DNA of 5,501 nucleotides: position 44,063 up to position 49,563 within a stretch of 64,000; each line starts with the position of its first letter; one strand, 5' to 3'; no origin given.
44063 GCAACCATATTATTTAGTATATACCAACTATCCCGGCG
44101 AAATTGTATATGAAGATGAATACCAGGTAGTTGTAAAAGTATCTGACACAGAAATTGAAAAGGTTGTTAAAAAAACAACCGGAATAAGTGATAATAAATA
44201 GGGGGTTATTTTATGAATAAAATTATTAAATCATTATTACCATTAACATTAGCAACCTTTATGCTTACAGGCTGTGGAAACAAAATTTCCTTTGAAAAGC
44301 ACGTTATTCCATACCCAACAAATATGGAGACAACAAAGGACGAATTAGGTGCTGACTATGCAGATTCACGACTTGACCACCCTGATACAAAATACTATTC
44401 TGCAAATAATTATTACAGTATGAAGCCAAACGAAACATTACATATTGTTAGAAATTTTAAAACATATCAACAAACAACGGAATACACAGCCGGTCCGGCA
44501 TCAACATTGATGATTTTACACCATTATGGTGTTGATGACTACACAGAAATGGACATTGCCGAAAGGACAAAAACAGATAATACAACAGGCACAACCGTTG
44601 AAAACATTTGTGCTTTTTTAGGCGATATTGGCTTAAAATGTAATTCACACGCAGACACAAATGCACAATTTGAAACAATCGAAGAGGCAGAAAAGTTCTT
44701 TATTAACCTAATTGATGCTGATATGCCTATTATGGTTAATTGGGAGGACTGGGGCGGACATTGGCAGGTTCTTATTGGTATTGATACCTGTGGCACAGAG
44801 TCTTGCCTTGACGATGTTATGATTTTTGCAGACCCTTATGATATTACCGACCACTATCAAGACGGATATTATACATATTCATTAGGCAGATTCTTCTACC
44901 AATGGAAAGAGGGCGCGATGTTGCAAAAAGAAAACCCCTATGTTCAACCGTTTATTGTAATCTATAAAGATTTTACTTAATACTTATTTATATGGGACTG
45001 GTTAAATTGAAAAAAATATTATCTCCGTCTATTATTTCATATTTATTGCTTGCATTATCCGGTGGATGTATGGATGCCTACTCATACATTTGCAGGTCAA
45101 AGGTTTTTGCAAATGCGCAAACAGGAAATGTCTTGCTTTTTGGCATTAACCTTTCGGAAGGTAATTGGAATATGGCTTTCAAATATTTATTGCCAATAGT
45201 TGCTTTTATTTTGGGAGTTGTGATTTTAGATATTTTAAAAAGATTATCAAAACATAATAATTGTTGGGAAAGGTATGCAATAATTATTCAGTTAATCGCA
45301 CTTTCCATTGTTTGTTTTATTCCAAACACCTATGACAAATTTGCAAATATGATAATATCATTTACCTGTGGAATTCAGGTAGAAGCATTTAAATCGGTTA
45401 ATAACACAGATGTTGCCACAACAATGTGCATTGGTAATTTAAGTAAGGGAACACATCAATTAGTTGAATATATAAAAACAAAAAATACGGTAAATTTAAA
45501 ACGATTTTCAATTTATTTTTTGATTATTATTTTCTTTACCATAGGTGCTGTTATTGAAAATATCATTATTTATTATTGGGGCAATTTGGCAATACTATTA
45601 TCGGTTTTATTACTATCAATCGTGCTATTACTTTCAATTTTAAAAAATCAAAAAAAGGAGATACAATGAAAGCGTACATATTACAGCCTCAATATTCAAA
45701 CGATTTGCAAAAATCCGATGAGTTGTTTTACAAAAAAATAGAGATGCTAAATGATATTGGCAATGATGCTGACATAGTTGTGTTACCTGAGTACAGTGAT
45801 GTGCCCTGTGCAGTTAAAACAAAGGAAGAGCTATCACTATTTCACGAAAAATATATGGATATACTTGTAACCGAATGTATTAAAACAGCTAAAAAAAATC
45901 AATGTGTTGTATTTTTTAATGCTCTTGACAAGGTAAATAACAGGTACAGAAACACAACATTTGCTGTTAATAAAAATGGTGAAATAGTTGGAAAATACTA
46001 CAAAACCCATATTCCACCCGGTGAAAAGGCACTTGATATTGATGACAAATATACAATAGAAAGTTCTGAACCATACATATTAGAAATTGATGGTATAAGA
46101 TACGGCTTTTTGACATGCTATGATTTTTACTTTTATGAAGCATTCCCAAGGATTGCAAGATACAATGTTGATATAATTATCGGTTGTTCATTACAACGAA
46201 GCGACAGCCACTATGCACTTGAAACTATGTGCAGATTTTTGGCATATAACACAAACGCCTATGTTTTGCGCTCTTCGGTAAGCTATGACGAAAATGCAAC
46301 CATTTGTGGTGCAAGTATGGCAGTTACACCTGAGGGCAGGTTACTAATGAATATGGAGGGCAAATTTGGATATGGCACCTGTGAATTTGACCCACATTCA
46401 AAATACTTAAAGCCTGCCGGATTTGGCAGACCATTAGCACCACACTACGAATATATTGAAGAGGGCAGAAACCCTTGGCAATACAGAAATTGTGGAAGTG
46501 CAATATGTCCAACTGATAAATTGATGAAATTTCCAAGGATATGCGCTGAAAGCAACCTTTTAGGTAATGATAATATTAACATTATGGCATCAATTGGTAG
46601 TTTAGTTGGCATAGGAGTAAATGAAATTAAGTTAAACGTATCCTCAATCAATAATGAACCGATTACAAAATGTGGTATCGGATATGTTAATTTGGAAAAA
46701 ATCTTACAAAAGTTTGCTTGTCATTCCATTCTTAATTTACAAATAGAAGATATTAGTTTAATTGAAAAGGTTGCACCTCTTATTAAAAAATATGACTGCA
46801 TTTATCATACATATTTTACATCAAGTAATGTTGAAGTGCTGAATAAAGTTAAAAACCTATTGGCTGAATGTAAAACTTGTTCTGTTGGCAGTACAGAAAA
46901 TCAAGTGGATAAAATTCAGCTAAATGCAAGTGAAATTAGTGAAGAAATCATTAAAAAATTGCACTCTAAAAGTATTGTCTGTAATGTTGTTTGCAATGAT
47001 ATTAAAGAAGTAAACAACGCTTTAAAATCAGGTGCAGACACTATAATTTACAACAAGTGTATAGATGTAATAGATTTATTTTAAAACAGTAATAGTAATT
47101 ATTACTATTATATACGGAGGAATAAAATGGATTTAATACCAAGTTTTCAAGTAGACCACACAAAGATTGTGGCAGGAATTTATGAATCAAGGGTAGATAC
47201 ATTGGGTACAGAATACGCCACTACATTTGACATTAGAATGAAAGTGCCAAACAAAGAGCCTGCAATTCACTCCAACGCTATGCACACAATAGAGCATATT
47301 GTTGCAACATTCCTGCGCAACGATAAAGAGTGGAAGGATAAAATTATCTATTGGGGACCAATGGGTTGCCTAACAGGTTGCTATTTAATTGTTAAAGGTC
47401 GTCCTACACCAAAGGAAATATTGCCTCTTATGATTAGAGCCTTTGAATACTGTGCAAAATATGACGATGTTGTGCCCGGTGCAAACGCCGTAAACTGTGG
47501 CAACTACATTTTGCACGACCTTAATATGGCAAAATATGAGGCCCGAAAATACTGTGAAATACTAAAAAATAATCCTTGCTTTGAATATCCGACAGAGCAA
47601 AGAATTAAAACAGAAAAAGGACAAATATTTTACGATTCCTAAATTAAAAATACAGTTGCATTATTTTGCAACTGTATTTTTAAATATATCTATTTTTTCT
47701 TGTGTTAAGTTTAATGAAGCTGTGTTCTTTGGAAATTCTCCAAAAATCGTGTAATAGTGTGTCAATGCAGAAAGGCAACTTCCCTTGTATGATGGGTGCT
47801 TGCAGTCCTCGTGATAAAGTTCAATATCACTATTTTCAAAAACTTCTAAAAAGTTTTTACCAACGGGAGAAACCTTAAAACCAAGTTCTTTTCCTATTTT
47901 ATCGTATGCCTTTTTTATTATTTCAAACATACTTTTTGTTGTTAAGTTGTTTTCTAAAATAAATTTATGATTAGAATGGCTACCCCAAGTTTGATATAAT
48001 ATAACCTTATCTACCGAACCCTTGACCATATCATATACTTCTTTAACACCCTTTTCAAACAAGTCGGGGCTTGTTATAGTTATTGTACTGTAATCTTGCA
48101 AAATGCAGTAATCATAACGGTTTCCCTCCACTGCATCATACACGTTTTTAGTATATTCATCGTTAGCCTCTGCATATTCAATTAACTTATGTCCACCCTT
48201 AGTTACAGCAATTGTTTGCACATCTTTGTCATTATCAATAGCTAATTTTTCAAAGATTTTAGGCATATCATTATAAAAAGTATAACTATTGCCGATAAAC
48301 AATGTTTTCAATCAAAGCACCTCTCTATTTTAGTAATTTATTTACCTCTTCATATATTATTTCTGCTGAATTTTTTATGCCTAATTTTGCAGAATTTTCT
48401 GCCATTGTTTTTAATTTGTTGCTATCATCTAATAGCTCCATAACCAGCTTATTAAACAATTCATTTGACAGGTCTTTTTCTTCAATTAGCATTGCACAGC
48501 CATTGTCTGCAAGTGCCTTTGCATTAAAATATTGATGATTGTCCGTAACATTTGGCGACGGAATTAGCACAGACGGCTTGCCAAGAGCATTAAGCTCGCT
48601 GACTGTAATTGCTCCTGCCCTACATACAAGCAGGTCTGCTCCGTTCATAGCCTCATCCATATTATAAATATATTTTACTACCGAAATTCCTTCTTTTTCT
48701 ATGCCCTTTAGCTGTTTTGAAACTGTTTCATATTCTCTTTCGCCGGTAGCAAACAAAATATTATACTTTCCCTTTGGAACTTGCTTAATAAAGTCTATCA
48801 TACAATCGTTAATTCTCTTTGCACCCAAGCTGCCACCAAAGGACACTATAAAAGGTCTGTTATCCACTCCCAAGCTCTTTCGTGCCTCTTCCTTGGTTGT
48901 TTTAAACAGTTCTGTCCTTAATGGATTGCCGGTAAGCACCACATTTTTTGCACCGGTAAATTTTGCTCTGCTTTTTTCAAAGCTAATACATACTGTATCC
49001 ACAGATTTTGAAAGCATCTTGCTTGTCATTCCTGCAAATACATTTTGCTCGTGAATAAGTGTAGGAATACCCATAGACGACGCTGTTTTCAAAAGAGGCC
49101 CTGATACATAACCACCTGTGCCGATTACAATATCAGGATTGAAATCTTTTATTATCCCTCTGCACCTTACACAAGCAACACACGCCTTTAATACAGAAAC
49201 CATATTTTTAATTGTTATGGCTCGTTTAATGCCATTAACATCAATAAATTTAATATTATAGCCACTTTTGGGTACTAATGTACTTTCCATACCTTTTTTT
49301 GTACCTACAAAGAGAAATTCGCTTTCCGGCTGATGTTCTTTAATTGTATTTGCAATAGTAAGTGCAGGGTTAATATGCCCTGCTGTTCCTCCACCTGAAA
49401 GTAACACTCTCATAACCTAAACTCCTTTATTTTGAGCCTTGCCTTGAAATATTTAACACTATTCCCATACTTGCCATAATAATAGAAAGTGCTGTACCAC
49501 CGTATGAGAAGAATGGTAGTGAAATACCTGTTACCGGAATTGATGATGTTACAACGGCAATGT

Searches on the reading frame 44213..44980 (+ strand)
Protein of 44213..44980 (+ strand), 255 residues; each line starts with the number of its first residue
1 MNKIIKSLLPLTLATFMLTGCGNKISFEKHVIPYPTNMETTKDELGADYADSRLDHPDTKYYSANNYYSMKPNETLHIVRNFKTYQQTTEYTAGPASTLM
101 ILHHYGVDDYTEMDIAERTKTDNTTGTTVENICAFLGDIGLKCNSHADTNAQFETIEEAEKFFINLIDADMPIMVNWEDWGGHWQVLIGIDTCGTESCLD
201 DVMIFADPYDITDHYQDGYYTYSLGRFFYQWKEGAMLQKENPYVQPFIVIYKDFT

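Call 36: search_protein_families(library=pfam, proteins=[window:44213-44980:+], max_evalue=0.00001)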
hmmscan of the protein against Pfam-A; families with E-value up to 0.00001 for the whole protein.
window:44213-44980:+ (255 aa): 1 family
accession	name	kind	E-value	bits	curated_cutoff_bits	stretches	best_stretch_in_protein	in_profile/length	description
PF03412.21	Peptidase_C39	-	2.8e-06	27.6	22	1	82-190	2-95/133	Peptidase C39 family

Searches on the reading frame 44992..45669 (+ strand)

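Call 36: search_protein_families(library=pfam, proteins=[window:44992-45669:+], max_evalue=0.00001)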
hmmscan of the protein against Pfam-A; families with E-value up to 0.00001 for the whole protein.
window:44992-45669:+ (225 aa): 1 family
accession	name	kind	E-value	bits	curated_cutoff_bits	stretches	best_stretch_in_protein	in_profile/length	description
PF06912.16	DUF1275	-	3.2e-50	171.1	25.4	1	18-213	3-192/193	Protein of unknown function (DUF1275)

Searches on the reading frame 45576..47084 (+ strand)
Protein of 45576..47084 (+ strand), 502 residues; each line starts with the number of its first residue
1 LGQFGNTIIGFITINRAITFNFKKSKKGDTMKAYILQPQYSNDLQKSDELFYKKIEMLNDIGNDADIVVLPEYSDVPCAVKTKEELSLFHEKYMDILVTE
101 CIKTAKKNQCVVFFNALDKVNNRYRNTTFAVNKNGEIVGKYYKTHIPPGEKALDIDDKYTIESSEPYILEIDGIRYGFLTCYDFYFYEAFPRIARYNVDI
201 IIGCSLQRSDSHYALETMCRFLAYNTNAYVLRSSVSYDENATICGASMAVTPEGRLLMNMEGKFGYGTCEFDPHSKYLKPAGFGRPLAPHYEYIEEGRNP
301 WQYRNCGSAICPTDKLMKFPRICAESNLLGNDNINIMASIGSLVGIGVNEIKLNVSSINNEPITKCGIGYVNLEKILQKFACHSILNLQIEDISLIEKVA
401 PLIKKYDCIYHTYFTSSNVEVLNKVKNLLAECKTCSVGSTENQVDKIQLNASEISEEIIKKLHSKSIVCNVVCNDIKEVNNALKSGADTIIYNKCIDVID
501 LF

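Call 36: search_protein_families(library=pfam, proteins=[window:45576-47084:+], max_evalue=0.00001)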
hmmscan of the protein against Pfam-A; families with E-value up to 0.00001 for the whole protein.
window:45576-47084:+ (502 aa): 1 family
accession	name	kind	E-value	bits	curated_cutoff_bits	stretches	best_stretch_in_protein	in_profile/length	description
PF00795.27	CN_hydrolase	-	1.5e-18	67.6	23.2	1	62-259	30-233/256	Carbon-nitrogen hydrolase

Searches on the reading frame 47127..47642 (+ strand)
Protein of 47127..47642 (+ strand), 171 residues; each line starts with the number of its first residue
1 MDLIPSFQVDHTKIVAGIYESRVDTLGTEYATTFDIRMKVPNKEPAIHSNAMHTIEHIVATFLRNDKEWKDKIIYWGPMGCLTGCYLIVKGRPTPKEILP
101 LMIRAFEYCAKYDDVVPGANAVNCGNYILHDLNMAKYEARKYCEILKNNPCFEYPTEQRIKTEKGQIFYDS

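Call 36: search_protein_families(library=pfam, proteins=[window:47127-47642:+], max_evalue=0.00001)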
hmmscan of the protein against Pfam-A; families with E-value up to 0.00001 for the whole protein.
window:47127-47642:+ (171 aa): 1 family
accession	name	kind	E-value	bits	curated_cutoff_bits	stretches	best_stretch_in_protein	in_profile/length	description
PF02664.20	LuxS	-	2.9e-53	180.2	27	1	4-144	2-146/154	S-Ribosylhomocysteinase (LuxS)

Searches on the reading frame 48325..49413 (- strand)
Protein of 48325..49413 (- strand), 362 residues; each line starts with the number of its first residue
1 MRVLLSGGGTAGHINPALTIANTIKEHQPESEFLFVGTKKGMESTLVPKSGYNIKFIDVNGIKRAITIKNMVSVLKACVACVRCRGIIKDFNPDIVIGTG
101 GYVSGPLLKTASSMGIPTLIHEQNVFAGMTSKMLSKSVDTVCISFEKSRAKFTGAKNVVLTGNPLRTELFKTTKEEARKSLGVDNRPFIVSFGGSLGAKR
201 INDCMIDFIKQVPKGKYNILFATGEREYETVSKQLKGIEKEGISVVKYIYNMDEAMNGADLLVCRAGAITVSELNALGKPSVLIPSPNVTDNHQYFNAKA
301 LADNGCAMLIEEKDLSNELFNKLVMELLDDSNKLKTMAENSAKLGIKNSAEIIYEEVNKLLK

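Call 36: search_protein_families(library=pfam, proteins=[window:48325-49413:-], max_evalue=0.00001)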
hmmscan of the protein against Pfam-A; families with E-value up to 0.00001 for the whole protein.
window:48325-49413:- (362 aa): 3 families
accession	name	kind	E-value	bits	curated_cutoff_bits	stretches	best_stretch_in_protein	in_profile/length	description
PF04101.22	Glyco_tran_28_C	-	2.6e-37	128.9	22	1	189-350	2-163/166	Glycosyltransferase family 28 C-terminal domain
PF03033.26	Glyco_transf_28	-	1.6e-33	116.2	26.2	1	3-142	1-138/139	Glycosyltransferase family 28 N-terminal domain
PF00534.26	Glycos_transf_1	-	8.1e-06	25.9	26.4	0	174-343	2-171/172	Glycosyl transferases group 1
